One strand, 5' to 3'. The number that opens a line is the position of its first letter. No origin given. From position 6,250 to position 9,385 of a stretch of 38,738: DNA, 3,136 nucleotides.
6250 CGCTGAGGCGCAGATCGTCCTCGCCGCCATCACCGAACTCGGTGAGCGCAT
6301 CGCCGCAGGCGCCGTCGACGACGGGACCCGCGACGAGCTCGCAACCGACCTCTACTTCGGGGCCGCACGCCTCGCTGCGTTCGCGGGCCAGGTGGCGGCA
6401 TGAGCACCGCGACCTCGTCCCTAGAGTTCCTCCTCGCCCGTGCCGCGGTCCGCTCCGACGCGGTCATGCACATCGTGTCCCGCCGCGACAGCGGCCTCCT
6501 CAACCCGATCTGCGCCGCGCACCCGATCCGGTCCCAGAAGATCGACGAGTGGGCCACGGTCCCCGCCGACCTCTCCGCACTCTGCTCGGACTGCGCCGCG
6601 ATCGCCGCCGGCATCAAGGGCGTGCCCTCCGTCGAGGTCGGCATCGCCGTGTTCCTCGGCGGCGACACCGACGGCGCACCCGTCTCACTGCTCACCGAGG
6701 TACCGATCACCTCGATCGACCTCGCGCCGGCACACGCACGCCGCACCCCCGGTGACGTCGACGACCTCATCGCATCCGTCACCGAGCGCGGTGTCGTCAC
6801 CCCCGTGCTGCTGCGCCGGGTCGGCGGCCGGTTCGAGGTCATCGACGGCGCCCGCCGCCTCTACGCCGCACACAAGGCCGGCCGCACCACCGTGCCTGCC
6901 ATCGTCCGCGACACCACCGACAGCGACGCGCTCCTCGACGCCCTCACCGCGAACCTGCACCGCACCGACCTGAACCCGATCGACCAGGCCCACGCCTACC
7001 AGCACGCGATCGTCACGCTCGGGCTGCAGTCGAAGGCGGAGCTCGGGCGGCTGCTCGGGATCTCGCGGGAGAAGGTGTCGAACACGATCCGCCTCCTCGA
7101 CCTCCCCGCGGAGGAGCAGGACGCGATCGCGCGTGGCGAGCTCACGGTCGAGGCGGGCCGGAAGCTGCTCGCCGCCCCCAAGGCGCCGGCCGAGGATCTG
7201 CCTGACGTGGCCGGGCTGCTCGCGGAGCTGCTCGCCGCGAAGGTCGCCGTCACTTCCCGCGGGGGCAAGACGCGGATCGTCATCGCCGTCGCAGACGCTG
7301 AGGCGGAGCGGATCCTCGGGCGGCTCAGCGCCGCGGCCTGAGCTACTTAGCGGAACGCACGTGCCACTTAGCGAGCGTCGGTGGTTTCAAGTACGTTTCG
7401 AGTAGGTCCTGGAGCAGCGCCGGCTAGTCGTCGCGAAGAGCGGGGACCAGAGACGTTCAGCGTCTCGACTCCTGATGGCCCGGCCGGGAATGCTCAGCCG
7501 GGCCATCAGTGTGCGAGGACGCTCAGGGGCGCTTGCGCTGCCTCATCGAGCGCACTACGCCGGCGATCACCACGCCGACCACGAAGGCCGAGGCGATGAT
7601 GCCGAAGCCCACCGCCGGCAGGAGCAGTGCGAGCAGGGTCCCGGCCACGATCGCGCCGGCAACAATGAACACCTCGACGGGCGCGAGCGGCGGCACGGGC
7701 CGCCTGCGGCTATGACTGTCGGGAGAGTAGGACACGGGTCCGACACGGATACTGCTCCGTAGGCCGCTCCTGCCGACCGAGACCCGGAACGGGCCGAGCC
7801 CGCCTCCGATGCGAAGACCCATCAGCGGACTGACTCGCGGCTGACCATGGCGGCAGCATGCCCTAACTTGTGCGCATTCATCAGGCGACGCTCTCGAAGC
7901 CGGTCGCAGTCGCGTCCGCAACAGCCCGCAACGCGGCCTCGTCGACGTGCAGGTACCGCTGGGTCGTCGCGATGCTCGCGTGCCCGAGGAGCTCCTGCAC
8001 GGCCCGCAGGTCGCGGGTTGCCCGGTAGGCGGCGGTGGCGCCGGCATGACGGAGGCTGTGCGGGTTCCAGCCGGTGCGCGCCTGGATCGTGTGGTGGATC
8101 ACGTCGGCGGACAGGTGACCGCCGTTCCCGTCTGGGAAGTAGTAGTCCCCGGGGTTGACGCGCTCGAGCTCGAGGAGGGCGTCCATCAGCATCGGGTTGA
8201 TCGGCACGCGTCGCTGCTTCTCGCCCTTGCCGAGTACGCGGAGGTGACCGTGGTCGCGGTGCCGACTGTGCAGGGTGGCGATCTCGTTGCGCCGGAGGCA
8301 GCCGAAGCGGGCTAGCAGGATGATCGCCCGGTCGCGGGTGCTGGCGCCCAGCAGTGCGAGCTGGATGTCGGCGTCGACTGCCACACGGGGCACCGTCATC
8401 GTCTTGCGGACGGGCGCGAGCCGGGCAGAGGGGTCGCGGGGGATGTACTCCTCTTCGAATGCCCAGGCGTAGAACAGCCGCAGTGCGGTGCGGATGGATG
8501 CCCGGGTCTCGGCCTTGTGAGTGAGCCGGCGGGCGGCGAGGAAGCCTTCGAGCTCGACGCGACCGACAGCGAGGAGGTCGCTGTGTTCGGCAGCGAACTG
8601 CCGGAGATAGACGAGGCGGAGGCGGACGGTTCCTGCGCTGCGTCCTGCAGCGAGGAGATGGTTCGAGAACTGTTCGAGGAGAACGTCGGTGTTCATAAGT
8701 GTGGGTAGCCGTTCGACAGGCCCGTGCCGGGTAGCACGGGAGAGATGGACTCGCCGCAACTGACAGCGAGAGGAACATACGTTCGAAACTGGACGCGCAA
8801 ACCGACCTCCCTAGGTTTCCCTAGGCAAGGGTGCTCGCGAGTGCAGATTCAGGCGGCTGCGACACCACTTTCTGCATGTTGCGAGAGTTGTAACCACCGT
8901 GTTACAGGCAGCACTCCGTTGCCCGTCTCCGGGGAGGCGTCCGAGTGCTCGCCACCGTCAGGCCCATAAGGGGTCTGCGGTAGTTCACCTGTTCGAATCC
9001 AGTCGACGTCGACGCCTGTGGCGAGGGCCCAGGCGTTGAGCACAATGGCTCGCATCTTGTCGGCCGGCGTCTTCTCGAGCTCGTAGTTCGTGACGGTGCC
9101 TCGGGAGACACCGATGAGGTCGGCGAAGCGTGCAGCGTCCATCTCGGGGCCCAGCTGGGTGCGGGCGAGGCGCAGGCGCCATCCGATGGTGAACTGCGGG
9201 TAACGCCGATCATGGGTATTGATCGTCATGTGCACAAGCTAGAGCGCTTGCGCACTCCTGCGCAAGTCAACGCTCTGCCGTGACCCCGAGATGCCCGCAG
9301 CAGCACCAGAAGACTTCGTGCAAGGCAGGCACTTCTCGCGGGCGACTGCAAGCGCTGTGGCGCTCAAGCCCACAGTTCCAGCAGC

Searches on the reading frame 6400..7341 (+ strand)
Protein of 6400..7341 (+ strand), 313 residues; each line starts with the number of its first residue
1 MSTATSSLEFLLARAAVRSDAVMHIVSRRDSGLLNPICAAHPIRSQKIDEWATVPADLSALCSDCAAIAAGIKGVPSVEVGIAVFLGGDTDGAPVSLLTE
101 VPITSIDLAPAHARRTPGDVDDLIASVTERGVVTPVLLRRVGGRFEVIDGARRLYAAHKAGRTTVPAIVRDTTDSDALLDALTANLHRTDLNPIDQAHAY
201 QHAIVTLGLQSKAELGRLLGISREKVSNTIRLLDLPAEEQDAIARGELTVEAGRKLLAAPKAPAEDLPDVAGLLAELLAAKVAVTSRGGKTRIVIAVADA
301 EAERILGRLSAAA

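Call 7: search_protein_families(library=pfam, proteins=[window:6400-7341:+], max_evalue=0.01)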
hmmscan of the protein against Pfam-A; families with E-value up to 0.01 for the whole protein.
window:6400-7341:+ (313 aa): 2 families
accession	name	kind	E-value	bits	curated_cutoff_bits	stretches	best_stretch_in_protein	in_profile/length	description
PF17762.8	HTH_ParB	-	3.4e-16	59.7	22.6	1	190-261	2-72/102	ParB HTH domain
PF02195.25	ParB_N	-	8.6e-16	58.2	26.3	1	98-187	3-95/95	ParB N-terminal domain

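Call 8: search_protein_families(library=phrogs, proteins=[window:6400-7341:+], max_evalue=0.01)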
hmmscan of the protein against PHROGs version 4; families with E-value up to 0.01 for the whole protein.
window:6400-7341:+ (313 aa): 19 families
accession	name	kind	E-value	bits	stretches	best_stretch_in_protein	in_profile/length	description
phrog_6218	-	DNA, RNA and nucleotide metabolism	3.6e-23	83.5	1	110-250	17-159/506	ParB-like partition protein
phrog_4715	-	DNA, RNA and nucleotide metabolism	7.6e-23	81.7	1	99-262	148-334/630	ParB-like partition protein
phrog_3264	-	DNA, RNA and nucleotide metabolism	9.2e-23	82.4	1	94-233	45-185/337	ParB-like partition protein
phrog_1033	-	DNA, RNA and nucleotide metabolism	1.2e-19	72.3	1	92-260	27-203/334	ParB-like partition protein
phrog_8071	-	DNA, RNA and nucleotide metabolism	5.9e-10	39.9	1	99-238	8-136/389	ParB-like partition protein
phrog_7783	-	unknown function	5e-08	33.1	1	100-255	4-166/634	-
phrog_620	-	DNA, RNA and nucleotide metabolism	7.2e-08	33.8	1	99-185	10-95/217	ParB-like partition protein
phrog_723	-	DNA, RNA and nucleotide metabolism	5.4e-07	30.6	1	99-170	14-86/223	ParB-like partition protein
phrog_3951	-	unknown function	8.2e-07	29.8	1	100-225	20-155/301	-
phrog_1146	-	DNA, RNA and nucleotide metabolism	4e-06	27.2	1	117-266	92-239/342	ParB-like partition protein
phrog_18056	-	DNA, RNA and nucleotide metabolism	6e-06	26.4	1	112-238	17-124/387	ParB-like partition nuclease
phrog_498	-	other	2.3e-05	24.1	1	99-176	36-113/633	DNA methyltransferase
phrog_18726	-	unknown function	3.5e-05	23.7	1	163-250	106-191/572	-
phrog_12047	-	DNA, RNA and nucleotide metabolism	0.00011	22.9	1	114-180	15-78/301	ParB-like partition nuclease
phrog_21315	-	unknown function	0.00015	21.9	1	120-199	32-108/415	-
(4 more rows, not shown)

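Call 9: search_dna_similar(query=window:6400-7341:+, collection=phages, mode=protein, max_rows=30)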
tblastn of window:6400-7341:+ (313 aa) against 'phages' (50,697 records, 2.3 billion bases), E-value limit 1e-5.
Records with a match: 41; places in all: 43; records where one place covers at least 80% of the query: 0.
Best place of each record, by identity: <60% 41.
By first word of the organism name: Bacteriophage 23; Listeria 6; Acinetobacter 2; Staphylococcus 2; Aphanizomenon 2; Enterococcus 2; Planktothrix 1; Hydrogenophilus 1; Bifidobacterium 1; Variovorax 1.
By host as written in the record: - 27; Listeria monocytogenes 6; Staphylococcus aureus 2; Aphanizomenon flos-aquae 1; Planktothrix agardhii 1; Enterococcus faecalis 1; Hydrogenophilus thermoluteolus 1; Bifidobacterium bifidum strain 317B 1; and 1 more.
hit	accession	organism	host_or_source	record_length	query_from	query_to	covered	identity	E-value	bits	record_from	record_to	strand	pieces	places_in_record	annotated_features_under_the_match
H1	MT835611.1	Bacteriophage sp.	human fecal samples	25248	94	258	53%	40.7%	6e-18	90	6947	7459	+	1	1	record has no annotation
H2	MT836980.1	Bacteriophage sp.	human fecal samples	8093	94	257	52%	39.9%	7e-17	87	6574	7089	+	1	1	record has no annotation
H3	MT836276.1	Bacteriophage sp.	human fecal samples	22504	100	264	53%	38.2%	3e-16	85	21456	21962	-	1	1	record has no annotation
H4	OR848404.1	Listeria phage LM 4-14-1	Listeria monocytogenes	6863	83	257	56%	33.9%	2e-17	89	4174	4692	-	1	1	record has no annotation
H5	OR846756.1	Listeria phage LM 4-11-1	Listeria monocytogenes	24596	83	257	56%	33.9%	2e-17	89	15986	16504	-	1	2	record has no annotation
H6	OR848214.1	Listeria phage LM 4-14-1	Listeria monocytogenes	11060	83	257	56%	33.3%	1e-16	86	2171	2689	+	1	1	record has no annotation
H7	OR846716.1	Listeria phage LM 4-11-1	Listeria monocytogenes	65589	83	257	56%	33.3%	1e-16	86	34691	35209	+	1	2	record has no annotation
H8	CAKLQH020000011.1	Acinetobacter phage MD-2021a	not known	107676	119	257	44%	40.1%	8e-15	81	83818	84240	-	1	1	parB: putative ParB partition protein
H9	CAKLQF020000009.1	Acinetobacter phage MD-2021a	not known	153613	119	257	44%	40.1%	8e-15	81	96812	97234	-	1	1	parB: putative ParB partition protein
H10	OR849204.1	Listeria phage LM 4-14-1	Listeria monocytogenes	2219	98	257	51%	34.8%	1e-17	89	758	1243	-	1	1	record has no annotation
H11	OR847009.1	Listeria phage LM 4-11-1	Listeria monocytogenes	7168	98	257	51%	34.8%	2e-17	89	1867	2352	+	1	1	record has no annotation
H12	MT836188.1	Bacteriophage sp.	human fecal samples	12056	90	261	55%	32.2%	9e-16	84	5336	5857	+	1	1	record has no annotation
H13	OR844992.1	Staphylococcus phage SA 1306 Kay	Staphylococcus aureus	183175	98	258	51%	34.4%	2e-16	86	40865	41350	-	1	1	record has no annotation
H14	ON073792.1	Aphanizomenon phage Yong-DA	Aphanizomenon flos-aquae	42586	64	236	55%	31.6%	8e-16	84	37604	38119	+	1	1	ParB family protein | ParA family protein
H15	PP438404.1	Aphanizomenon phage Afl-JY11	Aphanizomenon flos-aquae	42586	64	236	55%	31.6%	8e-16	84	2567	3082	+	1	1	hypothetical protein (x2)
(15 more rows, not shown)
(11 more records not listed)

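Call 11: find_related_loci(query=window:6400-7341:+, collection=viral_contigs, flank=4000)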
Query window:6400-7341:+ (313 aa) in viral_contigs; peptide patterns used: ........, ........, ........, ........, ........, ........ (x = any residue, [..] = any of these).
88 stretches matched a pattern, but none encodes a relative of the query by tblastn (E <= 1e-3).

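Call 15: find_homologous_proteins(query=window:6400-7341:+, max_evalue=1e-10)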
Query window:6400-7341:+ (313 aa): 99 proteins with E <= 1e-10 among 8000 candidates.
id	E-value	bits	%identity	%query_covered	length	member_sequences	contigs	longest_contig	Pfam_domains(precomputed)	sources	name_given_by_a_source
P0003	5.5e-190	648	100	100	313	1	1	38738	PF17762.9,PF02195.27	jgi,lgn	jgi:ParB family chromosome partitioning protein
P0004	2.7e-158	544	83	100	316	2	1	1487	PF17762.9,PF02195.27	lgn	-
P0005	8.4e-151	519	81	100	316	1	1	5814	PF17762.9,PF02195.27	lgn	-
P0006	1.0e-145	503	78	100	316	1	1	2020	PF17762.9,PF02195.27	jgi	jgi:ParB family chromosome partitioning protein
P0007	5.0e-145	500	78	100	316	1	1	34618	PF17762.9,PF02195.27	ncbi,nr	ncbi:MAG: ParB/RepB/Spo0J family partition protein [Acidobacteria bacterium]|nr:ParB/RepB/Spo0J fami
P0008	2.2e-139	482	75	100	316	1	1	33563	PF17762.9,PF02195.27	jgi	jgi:ParB family chromosome partitioning protein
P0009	2.5e-130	452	67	100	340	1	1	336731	PF17762.9,PF02195.27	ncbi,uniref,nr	ncbi:ParB/RepB/Spo0J family partition protein [Amnibacterium setariae]|uniref:ParB/RepB/Spo0J family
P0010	1.0e-107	378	64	100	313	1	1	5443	PF17762.9,PF02195.27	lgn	-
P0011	2.1e-104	367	62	100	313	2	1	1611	PF17762.9,PF02195.27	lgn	-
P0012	1.1e-101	358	60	100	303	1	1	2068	PF17762.9,PF02195.27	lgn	-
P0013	2.7e-98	347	61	100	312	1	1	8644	PF17762.9,PF02195.27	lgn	-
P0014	1.0e-95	339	58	100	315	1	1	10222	PF17762.9,PF02195.27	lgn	-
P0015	4.6e-95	337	58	100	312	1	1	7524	PF17762.9,PF02195.27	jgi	jgi:ParB/RepB/Spo0J family partition protein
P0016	1.2e-93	332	59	100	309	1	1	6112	PF17762.9,PF02195.27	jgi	jgi:ParB/RepB/Spo0J family partition protein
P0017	5.0e-91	323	56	100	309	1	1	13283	PF17762.9,PF02195.27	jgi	jgi:ParB family chromosome partitioning protein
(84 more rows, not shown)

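Call 17: find_related_loci(query=A1, collection=genome_contigs, flank=5000)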
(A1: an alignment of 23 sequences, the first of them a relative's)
Query A1 (313 aa) in genome_contigs; peptide patterns used: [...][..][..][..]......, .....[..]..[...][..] (x = any residue, [..] = any of these).
257 stretches matched a pattern; 146 encode a relative of the query (tblastn E <= 1e-3); the best 80 are kept; 79 distinct loci.
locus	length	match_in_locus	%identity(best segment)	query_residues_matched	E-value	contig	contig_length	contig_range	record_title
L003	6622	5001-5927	78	1-309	5e-153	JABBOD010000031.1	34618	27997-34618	MAG: Acidobacteria bacterium isolate G2_35 NODE_584_length_34618_cov_127.206, whole genome shotgun sequence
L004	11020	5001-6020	67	1-313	7e-140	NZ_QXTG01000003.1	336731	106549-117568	Amnibacterium setariae strain DD4a contig3, whole genome shotgun sequence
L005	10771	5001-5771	51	1-263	8e-73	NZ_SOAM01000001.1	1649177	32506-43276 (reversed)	Amnibacterium kyonggiense strain DSM 24782 Ga0181010_11, whole genome shotgun sequence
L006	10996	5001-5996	46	5-311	2e-68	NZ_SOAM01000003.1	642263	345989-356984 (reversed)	Amnibacterium kyonggiense strain DSM 24782 Ga0181010_13, whole genome shotgun sequence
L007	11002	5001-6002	42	1-313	2e-62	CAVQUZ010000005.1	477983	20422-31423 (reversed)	MAG: uncultured Actinomycetota bacterium isolate MFD09671.bin.1.189 genome assembly, contig: contig_74526, whole genome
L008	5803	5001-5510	46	98-266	6e-38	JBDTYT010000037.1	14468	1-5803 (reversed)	MAG: Actinomycetota bacterium isolate cluster4_bin.148 NODE_9294_length_14468_cov_12.007701, whole genome shotgun sequen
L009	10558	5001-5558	40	81-265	2e-36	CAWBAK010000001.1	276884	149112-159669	MAG: uncultured Actinomycetes bacterium isolate MFD09206.bin.1.69 genome assembly, contig: contig_10587, whole genome sh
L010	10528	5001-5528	43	83-258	4e-36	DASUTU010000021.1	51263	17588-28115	MAG TPA_asm: Actinomycetota bacterium isolate SMAG_U1771 k141_395585, whole genome shotgun sequence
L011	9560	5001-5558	39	81-265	6e-36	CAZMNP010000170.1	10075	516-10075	MAG TPA_asm: uncultured Actinomycetes bacterium isolate binchicken_co31_380 genome assembly, contig: k141_2292583, whole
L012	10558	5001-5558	39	81-265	1e-35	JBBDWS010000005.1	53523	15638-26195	MAG: Actinomycetota bacterium isolate LejiaD_69_26 Lejia_D_1080_length_53523_cov_18, whole genome shotgun sequence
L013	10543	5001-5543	44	98-267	8e-36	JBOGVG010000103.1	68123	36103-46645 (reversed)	MAG: Actinomycetota bacterium isolate SC-S_metawrap_bin.145 k127_4063056, whole genome shotgun sequence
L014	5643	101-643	43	98-267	3e-35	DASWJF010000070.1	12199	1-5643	MAG TPA_asm: Actinomycetota bacterium isolate SMAG_U2888 k141_1907750, whole genome shotgun sequence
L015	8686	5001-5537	41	81-258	6e-35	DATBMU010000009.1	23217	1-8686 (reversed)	MAG TPA_asm: Actinomycetota bacterium isolate SMAG_U4006 k141_1745447, whole genome shotgun sequence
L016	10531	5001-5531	43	83-257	1e-34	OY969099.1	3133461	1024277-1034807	MAG: uncultured Actinomycetes bacterium isolate MFD01721.bin.1.13 genome assembly, chromosome: 1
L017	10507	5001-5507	42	98-265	2e-34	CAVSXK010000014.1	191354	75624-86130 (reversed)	MAG: uncultured Actinomycetes bacterium isolate MFD05567.bin.2.20 genome assembly, contig: contig_18114, whole genome sh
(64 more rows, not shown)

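Call 18: find_related_loci(query=A1, collection=metagenome_contigs, flank=5000)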
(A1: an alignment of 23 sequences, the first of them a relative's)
Query A1 (313 aa) in metagenome_contigs; peptide patterns used: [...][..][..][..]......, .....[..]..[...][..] (x = any residue, [..] = any of these).
398 stretches matched a pattern; 287 encode a relative of the query (tblastn E <= 1e-3); the best 80 are kept; 80 distinct loci.
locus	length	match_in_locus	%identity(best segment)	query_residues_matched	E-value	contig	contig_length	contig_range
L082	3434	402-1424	44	1-310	7e-65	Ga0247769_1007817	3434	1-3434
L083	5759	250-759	46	98-266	1e-38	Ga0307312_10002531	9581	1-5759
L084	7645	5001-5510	46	98-266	1e-38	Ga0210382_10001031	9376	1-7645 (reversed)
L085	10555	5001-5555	43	81-265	5e-38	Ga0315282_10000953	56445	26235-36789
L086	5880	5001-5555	42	81-265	2e-37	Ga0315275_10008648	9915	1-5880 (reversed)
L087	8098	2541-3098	40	81-265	1e-36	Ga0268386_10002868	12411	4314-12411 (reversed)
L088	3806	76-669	40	81-267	2e-36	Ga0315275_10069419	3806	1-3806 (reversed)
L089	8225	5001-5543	45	98-267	3e-36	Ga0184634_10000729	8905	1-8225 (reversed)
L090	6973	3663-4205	45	98-267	3e-36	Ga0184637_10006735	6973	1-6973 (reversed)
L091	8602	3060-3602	45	98-267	3e-36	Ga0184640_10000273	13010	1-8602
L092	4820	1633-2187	41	81-265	1e-35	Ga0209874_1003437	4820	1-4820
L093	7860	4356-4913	39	81-265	1e-35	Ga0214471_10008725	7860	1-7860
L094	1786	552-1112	41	81-265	5e-36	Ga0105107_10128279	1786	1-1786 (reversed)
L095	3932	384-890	42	98-265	2e-35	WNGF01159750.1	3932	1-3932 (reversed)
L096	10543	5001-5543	44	98-267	2e-35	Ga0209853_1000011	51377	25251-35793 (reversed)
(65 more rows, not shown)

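Call 22: find_encoding_contigs(protein=P0005, flank=5000, max_places=3)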
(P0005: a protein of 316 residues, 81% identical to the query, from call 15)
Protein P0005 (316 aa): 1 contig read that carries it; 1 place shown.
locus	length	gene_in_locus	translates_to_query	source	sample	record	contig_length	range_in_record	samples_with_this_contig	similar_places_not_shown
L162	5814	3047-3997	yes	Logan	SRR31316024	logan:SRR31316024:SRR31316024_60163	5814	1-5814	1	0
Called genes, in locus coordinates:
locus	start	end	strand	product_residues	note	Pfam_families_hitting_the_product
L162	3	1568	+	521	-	?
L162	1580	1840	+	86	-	-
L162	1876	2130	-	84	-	-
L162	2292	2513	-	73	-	-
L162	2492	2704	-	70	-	PF13560:HTH_31, PF07022:Phage_CI_repr, PF01381:HTH_3, PF13443:HTH_26 (weak)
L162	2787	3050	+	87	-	-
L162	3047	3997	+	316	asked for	PF02195:ParB_N, PF17762:HTH_ParB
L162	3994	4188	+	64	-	-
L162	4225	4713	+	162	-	PF14470:bPH_3 (weak), PF09851:SHOCT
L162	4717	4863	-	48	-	-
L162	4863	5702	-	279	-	PF00589:Phage_integrase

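Call 23: find_encoding_contigs(protein=P0008, flank=6000, max_places=3)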
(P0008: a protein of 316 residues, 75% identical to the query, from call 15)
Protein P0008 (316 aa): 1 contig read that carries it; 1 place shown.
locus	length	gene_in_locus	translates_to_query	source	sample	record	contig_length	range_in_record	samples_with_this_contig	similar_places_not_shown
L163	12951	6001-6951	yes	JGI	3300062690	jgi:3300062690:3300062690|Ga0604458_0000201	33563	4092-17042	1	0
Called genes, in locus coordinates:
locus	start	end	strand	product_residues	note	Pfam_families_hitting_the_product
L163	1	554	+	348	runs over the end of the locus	-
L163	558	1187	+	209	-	-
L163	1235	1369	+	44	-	-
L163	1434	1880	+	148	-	PF25680:Mom (weak)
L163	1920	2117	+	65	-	-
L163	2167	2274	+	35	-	-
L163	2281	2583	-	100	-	PF13560:HTH_31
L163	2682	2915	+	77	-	PF23719:VapB (weak)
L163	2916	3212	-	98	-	-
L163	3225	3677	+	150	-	-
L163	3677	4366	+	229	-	-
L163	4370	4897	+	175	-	-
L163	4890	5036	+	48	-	-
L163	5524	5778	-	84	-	PF07022:Phage_CI_repr, PF12844:HTH_19 (weak), PF13560:HTH_31, PF01381:HTH_3, PF13443:HTH_26 (weak)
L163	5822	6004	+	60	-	-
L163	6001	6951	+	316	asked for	PF02195:ParB_N, PF17762:HTH_ParB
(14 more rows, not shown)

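Call 24: find_encoding_contigs(protein=P0006, flank=5000, max_places=3)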
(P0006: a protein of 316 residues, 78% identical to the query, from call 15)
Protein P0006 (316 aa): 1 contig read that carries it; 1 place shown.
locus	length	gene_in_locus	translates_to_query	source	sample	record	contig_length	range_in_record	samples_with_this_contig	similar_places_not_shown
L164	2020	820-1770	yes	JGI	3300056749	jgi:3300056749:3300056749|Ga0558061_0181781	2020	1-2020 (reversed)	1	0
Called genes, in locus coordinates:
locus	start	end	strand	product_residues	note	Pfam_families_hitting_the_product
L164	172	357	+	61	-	-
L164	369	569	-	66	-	-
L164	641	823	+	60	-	-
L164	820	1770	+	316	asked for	PF02195:ParB_N, PF17762:HTH_ParB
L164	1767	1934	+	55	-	-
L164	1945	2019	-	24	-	?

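Call 25: find_encoding_contigs(protein=P0004, flank=5000, max_places=3)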
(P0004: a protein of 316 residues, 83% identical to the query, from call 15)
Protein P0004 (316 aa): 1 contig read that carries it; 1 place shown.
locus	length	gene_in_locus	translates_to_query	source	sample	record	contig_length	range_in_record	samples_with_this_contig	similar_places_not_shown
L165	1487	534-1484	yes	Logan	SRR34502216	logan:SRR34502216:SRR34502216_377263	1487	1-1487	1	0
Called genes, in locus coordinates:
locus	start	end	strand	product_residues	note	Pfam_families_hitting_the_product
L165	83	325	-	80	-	-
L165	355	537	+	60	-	-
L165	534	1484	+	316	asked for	PF02195:ParB_N, PF17762:HTH_ParB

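Call 75: search_protein_families(library=padloc, proteins=[window:6400-7338:+], max_evalue=0.01)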
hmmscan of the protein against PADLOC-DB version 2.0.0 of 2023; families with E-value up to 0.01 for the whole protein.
window:6400-7338:+ (313 aa): 1 family
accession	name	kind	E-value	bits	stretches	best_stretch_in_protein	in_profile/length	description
PDLC03229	MTase_II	-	0.00083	16.2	1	116-175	32-89/436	Type II methyltransferase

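Call 76: search_protein_families(library=ncbifam, proteins=[window:6400-7338:+], max_evalue=0.01)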
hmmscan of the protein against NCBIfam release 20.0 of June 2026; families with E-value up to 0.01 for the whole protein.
window:6400-7338:+ (313 aa): 8 families
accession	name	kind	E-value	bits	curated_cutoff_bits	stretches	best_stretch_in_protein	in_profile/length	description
TIGR00180.1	parB_part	domain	5.5e-34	117.5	58.45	1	100-262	7-174/186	ParB/RepB/Spo0J family partition protein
TIGR04285.1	nucleoid_noc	exception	2e-29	102.7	315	1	102-262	6-167/255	nucleoid occlusion protein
TIGR03734.1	PRTRC_parB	hypoth_equivalog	2.6e-18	65.9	278.6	1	115-243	12-144/555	PRTRC system ParB family protein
TIGR03454.1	partition_RepB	equivalog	1.8e-11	44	201.5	1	117-232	85-200/325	plasmid partitioning protein RepB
NF010440.0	PRK13866.1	equivalog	7e-11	41.8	522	1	105-198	72-170/336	plasmid partitioning protein RepB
NF010406.0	PRK13832.1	subfamily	2.3e-07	29.7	640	1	114-260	20-170/578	plasmid partitioning protein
NF053625.1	SerKinSerKArch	equivalog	0.00058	19.1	380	1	105-181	20-99/244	ADP-dependent L-serine kinase SerK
NF010252.0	PRK13698.1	equivalog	0.00095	18.1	274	1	119-158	88-127/323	ParB/RepB/Spo0J family plasmid partition protein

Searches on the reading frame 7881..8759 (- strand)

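Call 7: search_protein_families(library=pfam, proteins=[window:7881-8759:-], max_evalue=0.01)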
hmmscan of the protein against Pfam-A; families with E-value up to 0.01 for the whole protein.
window:7881-8759:- (292 aa): 2 families
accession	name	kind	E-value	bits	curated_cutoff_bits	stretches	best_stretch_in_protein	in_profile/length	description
PF00589.27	Phage_integrase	-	5.6e-22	78.8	27.1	1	140-274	21-170/172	Phage integrase family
PF02899.23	Phage_int_SAM_1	-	8.8e-05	23.1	22.3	1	28-103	1-82/83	Phage integrase, N-terminal SAM-like domain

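Call 8: search_protein_families(library=phrogs, proteins=[window:7881-8759:-], max_evalue=0.01)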
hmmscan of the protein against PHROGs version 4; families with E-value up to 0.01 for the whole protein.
window:7881-8759:- (292 aa): 6 families
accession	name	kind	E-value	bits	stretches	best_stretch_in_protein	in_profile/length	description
phrog_1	-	integration and excision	4.1e-36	126.4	1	27-285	169-448/611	integrase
phrog_216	-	integration and excision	6.4e-31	108.6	1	78-282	7-234/301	integrase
phrog_7269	-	integration and excision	6e-06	27.1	1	233-278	30-75/89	integrase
phrog_23271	-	unknown function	4.4e-05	24.4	1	232-288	10-62/67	-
phrog_7685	-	integration and excision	0.00013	22.6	1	180-279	126-230/240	integrase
phrog_5127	-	integration and excision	0.00099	19.7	1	23-148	118-219/355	integrase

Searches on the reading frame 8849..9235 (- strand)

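Call 7: search_protein_families(library=pfam, proteins=[window:8849-9235:-], max_evalue=0.01)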
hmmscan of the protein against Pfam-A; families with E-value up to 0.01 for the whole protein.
window:8849-9235:- (128 aa): 4 families
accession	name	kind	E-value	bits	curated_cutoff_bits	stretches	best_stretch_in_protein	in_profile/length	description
PF13560.12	HTH_31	-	0.0024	18.6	27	1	17-62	2-45/64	Helix-turn-helix domain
PF01381.28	HTH_3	-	0.0042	17.5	23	0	35-59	13-37/55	Helix-turn-helix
PF07022.19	Phage_CI_repr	-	0.0089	16.8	22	0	37-84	18-61/65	Bacteriophage CI repressor helix-turn-helix domain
PF12844.13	HTH_19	-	0.0093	16.3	30.2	0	20-84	3-62/64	Helix-turn-helix domain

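Call 8: search_protein_families(library=phrogs, proteins=[window:8849-9235:-], max_evalue=0.01)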
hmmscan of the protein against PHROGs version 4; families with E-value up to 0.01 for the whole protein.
window:8849-9235:- (128 aa): 3 families
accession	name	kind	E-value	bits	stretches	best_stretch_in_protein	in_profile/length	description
phrog_2328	-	transcription regulation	1.1e-18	68.3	1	3-98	1-91/128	transcriptional repressor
phrog_8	-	transcription regulation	5.2e-09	37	1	17-90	162-225/346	transcriptional regulator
phrog_4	-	transcription regulation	2.1e-07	31.3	1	13-89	133-200/400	transcriptional repressor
